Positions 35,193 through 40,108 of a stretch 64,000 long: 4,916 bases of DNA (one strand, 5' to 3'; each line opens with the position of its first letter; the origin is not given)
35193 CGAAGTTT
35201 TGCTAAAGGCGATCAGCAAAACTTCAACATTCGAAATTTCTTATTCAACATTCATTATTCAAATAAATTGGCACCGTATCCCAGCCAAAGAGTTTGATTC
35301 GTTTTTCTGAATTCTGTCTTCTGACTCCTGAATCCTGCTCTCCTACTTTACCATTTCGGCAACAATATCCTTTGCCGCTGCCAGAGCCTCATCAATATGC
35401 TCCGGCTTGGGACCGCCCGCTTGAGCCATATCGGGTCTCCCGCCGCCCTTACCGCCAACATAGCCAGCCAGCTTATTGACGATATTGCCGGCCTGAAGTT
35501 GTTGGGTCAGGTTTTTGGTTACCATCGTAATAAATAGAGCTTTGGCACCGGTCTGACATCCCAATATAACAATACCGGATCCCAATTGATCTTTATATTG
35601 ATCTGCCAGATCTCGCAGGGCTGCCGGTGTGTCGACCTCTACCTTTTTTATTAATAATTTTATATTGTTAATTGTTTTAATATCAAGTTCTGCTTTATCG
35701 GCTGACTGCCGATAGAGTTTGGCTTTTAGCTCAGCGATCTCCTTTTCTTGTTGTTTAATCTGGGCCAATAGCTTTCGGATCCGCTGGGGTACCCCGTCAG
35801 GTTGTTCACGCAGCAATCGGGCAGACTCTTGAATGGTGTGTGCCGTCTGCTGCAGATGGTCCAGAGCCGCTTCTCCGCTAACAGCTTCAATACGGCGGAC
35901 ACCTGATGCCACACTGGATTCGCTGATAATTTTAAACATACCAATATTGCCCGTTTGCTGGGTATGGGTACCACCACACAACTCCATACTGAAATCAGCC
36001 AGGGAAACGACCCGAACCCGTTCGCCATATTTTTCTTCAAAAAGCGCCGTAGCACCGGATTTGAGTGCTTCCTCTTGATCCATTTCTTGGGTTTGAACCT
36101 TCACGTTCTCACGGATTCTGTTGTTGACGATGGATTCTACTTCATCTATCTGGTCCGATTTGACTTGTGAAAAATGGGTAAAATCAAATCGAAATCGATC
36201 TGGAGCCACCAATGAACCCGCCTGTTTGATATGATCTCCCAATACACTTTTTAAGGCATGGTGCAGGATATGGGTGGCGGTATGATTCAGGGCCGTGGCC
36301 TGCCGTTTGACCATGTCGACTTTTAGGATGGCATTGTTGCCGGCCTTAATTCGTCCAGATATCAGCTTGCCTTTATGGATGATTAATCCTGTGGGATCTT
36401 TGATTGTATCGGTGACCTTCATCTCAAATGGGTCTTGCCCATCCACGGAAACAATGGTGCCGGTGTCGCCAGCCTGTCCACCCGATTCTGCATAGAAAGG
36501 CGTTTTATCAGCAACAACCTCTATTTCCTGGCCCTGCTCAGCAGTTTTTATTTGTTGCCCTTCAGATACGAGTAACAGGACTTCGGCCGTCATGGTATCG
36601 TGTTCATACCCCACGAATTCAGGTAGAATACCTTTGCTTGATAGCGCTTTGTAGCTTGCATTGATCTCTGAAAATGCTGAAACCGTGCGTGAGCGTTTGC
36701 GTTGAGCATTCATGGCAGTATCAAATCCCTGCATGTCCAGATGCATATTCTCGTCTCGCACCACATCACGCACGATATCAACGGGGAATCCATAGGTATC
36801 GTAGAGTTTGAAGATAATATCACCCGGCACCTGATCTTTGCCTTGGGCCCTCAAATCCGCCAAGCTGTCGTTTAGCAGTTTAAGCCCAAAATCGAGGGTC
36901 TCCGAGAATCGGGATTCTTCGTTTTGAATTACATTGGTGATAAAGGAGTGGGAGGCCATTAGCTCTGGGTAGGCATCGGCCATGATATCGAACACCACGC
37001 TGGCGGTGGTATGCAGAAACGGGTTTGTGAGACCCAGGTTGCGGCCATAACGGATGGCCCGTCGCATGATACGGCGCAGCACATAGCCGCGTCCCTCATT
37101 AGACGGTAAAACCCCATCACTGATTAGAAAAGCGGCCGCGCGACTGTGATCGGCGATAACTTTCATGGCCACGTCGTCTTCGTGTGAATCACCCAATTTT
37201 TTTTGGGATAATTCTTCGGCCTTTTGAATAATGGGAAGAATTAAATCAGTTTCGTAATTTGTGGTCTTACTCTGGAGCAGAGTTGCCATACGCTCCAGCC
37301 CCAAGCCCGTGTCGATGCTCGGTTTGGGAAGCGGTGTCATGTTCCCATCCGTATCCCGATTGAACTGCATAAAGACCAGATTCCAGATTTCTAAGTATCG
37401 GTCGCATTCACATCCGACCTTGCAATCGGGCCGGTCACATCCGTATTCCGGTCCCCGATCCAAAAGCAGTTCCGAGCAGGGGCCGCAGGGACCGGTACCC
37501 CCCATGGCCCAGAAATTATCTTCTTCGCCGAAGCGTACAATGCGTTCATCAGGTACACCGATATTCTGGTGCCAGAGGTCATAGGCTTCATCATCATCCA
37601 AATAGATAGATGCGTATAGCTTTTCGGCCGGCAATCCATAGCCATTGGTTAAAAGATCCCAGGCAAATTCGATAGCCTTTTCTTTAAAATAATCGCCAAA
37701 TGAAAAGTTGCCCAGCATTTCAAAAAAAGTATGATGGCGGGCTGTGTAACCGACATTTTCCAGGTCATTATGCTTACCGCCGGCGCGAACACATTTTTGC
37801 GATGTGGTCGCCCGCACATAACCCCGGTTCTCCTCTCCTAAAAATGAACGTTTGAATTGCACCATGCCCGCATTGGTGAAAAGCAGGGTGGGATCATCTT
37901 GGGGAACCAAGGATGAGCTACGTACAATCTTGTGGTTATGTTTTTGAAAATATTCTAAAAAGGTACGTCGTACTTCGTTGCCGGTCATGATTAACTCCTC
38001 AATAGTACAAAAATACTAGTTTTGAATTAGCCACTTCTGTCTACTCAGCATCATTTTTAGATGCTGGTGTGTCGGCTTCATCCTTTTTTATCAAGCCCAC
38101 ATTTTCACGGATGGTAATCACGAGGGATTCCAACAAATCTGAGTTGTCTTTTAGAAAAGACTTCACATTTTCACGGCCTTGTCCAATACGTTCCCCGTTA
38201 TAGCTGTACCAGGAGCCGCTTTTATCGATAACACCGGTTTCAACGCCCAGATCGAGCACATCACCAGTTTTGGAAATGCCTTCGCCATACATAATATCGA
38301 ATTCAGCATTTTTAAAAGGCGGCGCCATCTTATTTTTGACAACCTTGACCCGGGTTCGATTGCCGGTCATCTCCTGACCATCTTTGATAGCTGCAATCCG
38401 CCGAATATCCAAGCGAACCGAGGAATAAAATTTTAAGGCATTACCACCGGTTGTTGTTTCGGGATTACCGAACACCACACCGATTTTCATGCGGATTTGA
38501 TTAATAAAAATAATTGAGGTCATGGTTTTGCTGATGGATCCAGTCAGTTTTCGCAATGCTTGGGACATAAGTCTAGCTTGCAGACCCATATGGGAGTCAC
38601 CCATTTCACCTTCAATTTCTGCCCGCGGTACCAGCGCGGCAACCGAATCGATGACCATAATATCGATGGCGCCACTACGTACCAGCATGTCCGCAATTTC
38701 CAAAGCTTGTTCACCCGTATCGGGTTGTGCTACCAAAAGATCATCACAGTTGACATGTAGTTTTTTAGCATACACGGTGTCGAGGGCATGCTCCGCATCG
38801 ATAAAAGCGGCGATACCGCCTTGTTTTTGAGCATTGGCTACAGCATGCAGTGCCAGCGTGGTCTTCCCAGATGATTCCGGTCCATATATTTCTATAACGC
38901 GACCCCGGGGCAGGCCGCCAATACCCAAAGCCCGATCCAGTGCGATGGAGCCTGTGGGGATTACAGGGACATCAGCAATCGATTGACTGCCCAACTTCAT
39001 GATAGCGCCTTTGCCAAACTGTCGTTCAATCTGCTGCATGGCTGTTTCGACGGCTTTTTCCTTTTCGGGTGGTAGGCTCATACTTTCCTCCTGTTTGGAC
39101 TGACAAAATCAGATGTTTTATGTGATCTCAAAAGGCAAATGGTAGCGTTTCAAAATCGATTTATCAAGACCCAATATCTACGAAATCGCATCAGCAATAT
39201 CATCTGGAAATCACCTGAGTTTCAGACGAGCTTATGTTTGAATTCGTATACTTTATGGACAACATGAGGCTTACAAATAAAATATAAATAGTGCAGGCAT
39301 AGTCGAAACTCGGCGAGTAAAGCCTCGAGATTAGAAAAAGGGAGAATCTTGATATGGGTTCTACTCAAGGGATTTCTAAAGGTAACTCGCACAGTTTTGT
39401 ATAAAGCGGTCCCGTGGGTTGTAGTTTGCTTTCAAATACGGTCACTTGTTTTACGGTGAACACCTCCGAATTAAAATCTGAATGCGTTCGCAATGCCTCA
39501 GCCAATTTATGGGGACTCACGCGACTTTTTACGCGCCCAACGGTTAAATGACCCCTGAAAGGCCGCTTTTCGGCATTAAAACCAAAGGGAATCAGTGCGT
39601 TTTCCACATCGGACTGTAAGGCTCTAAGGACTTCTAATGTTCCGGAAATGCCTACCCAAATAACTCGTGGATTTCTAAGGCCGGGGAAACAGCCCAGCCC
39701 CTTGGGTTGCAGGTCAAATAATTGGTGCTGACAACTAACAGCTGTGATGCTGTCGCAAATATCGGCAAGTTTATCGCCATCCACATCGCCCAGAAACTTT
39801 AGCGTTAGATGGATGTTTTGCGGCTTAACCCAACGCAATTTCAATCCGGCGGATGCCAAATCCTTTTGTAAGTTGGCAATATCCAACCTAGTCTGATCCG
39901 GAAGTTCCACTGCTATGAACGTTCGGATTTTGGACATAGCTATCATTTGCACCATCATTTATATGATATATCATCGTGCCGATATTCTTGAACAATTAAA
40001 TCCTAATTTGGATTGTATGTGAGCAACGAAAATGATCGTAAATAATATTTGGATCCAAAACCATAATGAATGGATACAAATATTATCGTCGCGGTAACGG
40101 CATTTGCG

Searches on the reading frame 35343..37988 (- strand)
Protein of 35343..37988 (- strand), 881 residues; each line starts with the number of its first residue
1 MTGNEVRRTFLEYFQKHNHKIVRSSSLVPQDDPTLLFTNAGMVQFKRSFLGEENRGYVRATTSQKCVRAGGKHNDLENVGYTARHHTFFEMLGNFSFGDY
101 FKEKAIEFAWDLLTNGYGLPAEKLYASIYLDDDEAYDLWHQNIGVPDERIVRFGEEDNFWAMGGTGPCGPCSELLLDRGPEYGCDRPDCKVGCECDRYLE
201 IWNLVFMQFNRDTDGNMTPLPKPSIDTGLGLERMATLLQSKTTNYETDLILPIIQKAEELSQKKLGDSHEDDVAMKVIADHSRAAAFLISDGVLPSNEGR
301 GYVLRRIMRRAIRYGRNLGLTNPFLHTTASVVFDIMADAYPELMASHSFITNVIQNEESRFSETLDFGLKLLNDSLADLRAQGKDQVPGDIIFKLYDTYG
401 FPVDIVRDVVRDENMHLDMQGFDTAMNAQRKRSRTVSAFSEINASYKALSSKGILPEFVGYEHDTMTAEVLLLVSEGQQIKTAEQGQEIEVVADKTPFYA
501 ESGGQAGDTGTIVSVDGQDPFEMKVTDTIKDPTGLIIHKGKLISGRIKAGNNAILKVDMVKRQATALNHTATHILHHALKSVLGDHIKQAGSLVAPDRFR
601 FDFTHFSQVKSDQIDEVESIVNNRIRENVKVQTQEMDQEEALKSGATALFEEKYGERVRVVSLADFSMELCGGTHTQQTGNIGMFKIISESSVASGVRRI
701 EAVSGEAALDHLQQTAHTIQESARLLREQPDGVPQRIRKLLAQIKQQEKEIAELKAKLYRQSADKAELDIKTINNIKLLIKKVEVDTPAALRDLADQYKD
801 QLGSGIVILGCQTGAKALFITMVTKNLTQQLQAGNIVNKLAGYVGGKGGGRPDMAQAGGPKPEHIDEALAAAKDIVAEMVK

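Call 29: search_protein_families(library=ncbifam, proteins=[window:35343-37988:-], max_evalue=1e-15)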
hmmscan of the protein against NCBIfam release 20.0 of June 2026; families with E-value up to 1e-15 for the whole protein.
window:35343-37988:- (881 aa): 4 families
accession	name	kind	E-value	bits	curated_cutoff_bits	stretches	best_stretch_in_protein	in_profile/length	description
TIGR00344.1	alaS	equivalog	4e-303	1007.9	457.05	1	5-859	1-847/847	alanine--tRNA ligase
NF002436.0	PRK01584.1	equivalog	3.7e-173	577.2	529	2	1-435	1-436/595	alanine--tRNA ligase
TIGR03683.1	A-tRNA_syn_arch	equivalog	5.1e-128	428.7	744.7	1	264-875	317-900/902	alanine--tRNA ligase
NF040865.1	a_tRNA_ed_AlaXM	equivalog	1e-32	113.7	300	1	487-701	22-230/234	alanyl-tRNA editing protein AlaXM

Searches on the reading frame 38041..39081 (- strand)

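Call 29: search_protein_families(library=ncbifam, proteins=[window:38041-39081:-], max_evalue=1e-15)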
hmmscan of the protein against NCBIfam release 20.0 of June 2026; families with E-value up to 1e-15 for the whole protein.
window:38041-39081:- (346 aa): 2 families
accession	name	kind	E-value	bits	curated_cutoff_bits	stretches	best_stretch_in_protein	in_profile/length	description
TIGR02012.1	tigrfam_recA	equivalog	7.8e-172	570.9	325.3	1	6-325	1-320/321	recombinase RecA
NF007072.0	PRK09519.1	equivalog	1.1e-149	500.2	1024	2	2-252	2-252/790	intein-containing recombinase RecA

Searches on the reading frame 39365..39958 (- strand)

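Call 29: search_protein_families(library=ncbifam, proteins=[window:39365-39958:-], max_evalue=1e-15)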
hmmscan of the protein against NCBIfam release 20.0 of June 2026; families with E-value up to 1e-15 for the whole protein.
window:39365-39958:- (197 aa): 1 family
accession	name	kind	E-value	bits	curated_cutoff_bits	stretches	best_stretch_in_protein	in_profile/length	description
TIGR02258.1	2_5_ligase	equivalog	3.1e-48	164.1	65.7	1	11-194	1-180/180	RNA 2',3'-cyclic phosphodiesterase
